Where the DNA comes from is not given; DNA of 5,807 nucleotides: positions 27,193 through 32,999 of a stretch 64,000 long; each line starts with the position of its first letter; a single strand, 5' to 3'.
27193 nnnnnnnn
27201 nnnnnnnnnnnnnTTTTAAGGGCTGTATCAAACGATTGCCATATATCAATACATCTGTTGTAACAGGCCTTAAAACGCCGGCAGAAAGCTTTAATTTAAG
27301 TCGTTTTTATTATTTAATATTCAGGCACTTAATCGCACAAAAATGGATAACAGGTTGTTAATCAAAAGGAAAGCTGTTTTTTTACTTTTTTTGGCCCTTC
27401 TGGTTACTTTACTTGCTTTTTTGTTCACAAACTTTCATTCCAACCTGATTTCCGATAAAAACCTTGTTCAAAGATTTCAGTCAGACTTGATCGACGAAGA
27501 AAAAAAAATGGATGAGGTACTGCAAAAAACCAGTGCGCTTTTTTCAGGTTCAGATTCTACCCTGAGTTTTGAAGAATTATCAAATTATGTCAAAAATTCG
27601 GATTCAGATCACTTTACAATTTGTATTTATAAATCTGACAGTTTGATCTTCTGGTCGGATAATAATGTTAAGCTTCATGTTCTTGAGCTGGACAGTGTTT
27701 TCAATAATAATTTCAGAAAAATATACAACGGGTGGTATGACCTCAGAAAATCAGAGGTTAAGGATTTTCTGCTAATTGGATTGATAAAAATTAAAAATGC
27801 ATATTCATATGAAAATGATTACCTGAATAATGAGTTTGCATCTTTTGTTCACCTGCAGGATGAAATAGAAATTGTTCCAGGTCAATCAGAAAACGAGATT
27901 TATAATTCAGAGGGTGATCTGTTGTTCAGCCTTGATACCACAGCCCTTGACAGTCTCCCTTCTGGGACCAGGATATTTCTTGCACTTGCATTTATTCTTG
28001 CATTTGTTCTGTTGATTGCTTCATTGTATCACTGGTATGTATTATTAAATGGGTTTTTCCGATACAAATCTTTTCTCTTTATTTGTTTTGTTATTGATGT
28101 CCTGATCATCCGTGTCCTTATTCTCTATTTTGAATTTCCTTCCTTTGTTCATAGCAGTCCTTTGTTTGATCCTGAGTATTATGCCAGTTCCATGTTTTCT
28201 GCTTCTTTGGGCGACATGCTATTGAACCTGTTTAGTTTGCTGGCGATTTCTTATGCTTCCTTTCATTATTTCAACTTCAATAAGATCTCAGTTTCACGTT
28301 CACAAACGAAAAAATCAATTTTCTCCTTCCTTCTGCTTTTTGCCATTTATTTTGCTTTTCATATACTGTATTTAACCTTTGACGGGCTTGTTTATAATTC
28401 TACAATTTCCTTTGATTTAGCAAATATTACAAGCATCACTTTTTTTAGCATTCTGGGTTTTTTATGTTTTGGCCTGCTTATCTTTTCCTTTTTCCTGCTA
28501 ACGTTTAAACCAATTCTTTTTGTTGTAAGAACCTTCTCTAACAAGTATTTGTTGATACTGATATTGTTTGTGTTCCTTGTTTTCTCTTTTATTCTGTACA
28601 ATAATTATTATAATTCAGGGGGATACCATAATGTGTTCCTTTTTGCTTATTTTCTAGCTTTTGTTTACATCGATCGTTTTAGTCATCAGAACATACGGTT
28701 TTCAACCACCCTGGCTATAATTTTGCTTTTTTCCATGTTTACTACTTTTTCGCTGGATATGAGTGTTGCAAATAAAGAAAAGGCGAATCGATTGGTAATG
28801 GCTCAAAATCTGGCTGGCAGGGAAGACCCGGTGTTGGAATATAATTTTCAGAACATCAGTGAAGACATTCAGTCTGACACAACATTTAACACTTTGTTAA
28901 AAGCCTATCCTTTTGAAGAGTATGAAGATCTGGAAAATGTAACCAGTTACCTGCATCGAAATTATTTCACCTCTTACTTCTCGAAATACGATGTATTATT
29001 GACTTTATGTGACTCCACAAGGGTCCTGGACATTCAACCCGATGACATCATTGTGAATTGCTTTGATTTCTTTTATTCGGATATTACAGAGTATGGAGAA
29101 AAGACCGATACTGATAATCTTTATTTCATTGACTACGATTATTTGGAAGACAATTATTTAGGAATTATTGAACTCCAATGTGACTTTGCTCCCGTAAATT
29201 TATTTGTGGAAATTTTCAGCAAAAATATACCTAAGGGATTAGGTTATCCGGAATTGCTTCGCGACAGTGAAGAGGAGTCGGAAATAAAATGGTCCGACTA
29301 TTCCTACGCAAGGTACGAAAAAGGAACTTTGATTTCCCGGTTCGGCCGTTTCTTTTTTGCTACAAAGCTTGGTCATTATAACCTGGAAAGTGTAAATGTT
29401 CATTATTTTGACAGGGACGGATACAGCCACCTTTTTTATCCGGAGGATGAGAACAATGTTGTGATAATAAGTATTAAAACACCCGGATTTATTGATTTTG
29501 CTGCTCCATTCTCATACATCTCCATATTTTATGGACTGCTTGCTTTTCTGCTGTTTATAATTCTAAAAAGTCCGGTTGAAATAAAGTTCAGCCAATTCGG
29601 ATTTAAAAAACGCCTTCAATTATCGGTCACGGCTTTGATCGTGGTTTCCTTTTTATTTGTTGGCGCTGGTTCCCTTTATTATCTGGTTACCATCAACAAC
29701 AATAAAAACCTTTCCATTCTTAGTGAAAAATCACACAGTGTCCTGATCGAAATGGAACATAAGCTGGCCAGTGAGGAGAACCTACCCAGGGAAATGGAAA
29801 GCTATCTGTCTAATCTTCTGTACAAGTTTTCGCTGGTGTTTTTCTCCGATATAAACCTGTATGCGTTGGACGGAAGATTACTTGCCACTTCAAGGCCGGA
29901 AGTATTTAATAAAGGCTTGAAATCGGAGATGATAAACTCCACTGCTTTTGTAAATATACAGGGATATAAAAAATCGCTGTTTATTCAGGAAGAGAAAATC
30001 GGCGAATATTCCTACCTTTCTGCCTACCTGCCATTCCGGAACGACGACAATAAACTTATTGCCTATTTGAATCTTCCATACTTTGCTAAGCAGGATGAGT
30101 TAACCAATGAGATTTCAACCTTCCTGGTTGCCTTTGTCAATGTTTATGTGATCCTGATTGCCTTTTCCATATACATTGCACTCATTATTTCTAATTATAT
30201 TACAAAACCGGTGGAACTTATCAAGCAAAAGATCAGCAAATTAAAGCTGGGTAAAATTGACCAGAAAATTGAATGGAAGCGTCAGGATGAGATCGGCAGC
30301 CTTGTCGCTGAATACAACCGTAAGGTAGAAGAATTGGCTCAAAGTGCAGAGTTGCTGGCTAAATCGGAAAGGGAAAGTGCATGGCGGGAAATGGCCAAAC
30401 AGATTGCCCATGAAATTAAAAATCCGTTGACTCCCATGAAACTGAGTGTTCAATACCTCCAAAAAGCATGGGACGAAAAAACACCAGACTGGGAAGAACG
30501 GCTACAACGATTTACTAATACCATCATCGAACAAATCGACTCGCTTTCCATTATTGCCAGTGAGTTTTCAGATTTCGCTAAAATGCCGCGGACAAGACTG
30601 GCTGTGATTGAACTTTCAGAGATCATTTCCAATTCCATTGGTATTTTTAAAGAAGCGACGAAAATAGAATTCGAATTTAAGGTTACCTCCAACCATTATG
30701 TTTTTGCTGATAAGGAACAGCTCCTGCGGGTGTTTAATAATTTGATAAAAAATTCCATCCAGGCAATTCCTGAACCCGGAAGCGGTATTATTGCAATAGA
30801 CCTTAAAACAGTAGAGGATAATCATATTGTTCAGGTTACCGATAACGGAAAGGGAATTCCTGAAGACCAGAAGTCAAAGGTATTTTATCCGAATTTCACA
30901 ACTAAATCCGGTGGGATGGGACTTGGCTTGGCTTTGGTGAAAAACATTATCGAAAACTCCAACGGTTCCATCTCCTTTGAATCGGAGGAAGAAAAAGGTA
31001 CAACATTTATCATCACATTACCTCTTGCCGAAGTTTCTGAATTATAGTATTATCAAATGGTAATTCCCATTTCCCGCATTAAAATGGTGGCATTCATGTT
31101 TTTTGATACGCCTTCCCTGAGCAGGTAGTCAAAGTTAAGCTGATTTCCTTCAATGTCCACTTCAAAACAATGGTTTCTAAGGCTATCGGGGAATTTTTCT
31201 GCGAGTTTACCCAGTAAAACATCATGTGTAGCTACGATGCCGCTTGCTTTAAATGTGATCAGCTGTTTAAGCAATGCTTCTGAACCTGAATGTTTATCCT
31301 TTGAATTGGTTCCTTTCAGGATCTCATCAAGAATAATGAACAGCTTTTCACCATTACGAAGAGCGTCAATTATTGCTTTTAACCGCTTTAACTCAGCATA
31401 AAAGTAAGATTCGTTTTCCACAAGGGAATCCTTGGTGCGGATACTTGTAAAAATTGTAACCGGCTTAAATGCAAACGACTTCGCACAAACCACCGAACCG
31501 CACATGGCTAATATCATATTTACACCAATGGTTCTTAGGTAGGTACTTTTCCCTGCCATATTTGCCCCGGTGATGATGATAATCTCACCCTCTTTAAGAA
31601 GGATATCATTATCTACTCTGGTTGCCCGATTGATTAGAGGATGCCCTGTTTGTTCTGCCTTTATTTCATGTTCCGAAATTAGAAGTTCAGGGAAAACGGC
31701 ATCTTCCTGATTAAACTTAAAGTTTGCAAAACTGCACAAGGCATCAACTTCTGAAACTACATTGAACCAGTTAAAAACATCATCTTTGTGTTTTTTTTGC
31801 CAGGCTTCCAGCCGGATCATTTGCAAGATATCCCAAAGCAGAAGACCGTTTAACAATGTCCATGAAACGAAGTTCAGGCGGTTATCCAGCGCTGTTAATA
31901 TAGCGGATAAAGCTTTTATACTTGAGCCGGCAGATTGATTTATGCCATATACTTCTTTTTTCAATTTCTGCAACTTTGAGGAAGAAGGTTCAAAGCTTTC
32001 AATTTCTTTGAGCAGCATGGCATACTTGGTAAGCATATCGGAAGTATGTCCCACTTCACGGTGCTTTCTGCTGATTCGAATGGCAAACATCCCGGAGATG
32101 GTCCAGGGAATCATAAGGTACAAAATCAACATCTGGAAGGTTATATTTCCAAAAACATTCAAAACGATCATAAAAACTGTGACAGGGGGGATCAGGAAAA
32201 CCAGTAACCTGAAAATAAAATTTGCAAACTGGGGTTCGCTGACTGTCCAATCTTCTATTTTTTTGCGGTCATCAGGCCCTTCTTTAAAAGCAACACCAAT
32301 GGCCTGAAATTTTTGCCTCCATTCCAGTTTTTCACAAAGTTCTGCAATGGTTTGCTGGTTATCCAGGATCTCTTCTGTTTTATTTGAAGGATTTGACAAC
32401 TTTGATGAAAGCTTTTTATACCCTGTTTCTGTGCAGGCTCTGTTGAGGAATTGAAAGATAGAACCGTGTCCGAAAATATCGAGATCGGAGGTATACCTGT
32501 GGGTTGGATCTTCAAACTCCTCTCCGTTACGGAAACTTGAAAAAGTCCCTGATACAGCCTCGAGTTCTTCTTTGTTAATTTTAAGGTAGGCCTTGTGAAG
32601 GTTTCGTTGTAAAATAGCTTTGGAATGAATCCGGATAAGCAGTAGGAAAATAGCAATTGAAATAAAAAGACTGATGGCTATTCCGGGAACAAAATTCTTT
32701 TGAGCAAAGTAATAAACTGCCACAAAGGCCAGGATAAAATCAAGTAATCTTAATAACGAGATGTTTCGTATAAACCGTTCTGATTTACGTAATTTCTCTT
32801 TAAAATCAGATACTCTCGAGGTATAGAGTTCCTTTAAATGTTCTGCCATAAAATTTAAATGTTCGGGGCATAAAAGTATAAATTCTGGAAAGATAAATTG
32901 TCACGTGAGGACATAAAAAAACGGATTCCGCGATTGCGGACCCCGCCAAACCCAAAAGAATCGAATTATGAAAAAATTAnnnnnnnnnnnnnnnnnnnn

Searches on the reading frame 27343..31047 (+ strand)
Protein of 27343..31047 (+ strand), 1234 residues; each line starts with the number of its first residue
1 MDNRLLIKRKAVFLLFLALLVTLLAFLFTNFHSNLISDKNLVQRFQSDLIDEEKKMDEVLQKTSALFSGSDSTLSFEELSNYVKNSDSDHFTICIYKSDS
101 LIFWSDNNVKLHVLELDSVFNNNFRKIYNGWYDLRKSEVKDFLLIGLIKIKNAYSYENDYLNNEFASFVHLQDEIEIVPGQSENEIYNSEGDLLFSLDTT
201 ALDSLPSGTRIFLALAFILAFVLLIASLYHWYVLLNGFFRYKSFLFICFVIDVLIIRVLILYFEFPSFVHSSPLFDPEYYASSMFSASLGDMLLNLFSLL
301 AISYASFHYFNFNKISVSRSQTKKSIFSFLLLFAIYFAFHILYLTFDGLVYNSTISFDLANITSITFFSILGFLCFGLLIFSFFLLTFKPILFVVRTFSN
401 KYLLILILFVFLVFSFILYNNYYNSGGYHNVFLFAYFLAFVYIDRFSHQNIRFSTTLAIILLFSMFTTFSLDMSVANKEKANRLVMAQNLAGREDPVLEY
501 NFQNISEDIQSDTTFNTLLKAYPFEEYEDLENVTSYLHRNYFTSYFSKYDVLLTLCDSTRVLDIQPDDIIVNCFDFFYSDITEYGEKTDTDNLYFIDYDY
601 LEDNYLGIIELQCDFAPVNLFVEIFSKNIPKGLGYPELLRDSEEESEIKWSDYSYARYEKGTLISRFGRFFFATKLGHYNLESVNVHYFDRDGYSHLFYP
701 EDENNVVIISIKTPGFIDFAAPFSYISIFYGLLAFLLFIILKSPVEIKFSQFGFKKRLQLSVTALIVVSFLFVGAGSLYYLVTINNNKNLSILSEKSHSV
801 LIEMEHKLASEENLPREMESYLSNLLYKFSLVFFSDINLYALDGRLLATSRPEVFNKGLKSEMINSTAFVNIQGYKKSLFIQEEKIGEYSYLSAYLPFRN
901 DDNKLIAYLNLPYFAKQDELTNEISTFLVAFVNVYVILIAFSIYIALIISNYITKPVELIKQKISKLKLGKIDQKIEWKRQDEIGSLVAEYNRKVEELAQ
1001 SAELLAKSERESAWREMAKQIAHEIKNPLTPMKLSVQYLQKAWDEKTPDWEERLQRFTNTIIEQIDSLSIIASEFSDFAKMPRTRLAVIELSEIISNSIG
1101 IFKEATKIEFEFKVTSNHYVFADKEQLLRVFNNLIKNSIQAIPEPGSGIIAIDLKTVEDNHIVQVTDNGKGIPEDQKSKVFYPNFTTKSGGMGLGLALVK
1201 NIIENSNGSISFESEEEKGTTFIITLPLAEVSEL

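Call 10: search_protein_families(library=pfam, proteins=[window:27343-31047:+])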
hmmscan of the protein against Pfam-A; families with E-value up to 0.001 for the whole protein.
window:27343-31047:+ (1234 aa): 3 families
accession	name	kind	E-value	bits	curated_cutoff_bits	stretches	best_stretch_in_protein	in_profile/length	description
PF02518.31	HATPase_c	-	3.8e-26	92.1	26.4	1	1123-1229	2-110/111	Histidine kinase-, DNA gyrase B-, and HSP90-like ATPase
PF00512.31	HisKA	-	1.1e-09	38.6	26.9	1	1014-1081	2-63/66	His Kinase A (phospho-acceptor) domain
PF14501.12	HATPase_c_5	-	2.6e-07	30.9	22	1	1126-1218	5-94/102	GHKL domain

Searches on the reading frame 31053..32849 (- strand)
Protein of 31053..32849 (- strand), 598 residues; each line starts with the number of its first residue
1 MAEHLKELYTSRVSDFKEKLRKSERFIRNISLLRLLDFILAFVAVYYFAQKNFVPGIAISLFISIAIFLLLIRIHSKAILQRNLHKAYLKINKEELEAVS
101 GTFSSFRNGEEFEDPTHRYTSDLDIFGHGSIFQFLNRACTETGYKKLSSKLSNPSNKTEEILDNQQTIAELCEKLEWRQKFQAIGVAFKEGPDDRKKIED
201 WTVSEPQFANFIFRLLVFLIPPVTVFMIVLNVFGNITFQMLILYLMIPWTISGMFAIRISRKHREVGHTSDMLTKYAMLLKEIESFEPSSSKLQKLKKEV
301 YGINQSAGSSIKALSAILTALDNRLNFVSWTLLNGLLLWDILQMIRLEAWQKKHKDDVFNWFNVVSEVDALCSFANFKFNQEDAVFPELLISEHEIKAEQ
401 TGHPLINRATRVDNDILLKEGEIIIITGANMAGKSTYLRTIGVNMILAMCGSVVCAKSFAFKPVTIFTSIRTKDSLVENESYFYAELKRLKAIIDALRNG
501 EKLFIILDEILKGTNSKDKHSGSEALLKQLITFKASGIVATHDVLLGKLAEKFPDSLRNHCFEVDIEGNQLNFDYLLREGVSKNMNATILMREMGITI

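Call 10: search_protein_families(library=pfam, proteins=[window:31053-32849:-])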
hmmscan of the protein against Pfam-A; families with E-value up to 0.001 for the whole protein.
window:31053-32849:- (598 aa): 2 families
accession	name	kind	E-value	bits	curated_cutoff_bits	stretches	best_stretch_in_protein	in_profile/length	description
PF00488.27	MutS_V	-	3.4e-29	102.6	30.2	1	424-584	1-160/188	MutS domain V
PF05192.23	MutS_III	-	2.8e-08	34.8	34.1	1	128-375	18-194/194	MutS domain III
